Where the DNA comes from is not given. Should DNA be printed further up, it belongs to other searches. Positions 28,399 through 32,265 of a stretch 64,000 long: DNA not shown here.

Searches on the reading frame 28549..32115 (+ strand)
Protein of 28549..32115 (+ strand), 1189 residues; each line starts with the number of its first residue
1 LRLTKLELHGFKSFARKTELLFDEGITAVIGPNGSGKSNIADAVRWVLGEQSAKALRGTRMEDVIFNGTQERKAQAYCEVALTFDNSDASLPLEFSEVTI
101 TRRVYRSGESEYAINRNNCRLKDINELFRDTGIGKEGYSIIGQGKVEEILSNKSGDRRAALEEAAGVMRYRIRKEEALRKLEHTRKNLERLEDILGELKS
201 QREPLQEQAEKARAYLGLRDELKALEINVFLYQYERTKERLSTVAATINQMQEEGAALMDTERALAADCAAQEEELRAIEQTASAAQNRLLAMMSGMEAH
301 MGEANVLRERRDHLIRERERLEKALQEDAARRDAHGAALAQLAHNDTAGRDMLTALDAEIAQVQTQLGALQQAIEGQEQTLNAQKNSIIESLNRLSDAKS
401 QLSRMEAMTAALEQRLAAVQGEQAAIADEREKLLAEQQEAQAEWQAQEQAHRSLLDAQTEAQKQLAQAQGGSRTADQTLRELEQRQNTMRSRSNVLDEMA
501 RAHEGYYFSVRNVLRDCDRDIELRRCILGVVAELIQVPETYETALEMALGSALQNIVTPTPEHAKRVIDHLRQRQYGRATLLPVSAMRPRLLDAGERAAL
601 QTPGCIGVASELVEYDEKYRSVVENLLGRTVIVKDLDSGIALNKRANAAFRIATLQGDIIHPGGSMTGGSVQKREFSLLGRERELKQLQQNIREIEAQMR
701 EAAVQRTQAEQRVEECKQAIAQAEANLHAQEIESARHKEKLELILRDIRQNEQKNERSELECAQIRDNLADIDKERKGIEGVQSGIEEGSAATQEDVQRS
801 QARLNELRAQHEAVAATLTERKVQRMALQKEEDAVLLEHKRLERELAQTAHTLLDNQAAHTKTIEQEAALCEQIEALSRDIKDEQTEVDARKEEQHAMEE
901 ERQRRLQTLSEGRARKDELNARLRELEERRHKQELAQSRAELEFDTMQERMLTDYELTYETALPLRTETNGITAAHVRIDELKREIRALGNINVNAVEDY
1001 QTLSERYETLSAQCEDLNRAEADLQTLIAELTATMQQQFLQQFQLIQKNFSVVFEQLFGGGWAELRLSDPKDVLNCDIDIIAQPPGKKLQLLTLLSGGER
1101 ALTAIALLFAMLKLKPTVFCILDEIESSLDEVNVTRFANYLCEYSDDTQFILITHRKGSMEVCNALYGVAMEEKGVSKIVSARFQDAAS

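Call 54: search_protein_families(library=pfam, proteins=[window:28549-32115:+], max_evalue=0.00001)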
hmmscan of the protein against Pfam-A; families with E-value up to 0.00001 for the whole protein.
window:28549-32115:+ (1189 aa): 6 families
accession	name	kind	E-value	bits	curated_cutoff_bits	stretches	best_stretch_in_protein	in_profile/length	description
PF02463.25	SMC_N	-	8.2e-76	254.7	40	1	3-1178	2-220/220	RecF/RecN/SMC N terminal domain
PF06470.18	SMC_hinge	-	5.3e-31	107.9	22.5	1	527-642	4-115/116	SMC proteins Flexible Hinge Domain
PF13476.12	AAA_23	-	1.2e-19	72.1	27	1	5-201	1-199/201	AAA domain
PF13304.12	AAA_21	-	1.8e-12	48.4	27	1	26-107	1-84/304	AAA domain, putative AbiEii toxin, Type IV TA system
PF13175.12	AAA_15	-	1.3e-09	38.6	32.1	1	1-223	1-150/374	AAA ATPase domain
PF13555.12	AAA_29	-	5e-06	26.6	27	0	3-49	1-47/61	P-loop containing region of AAA domain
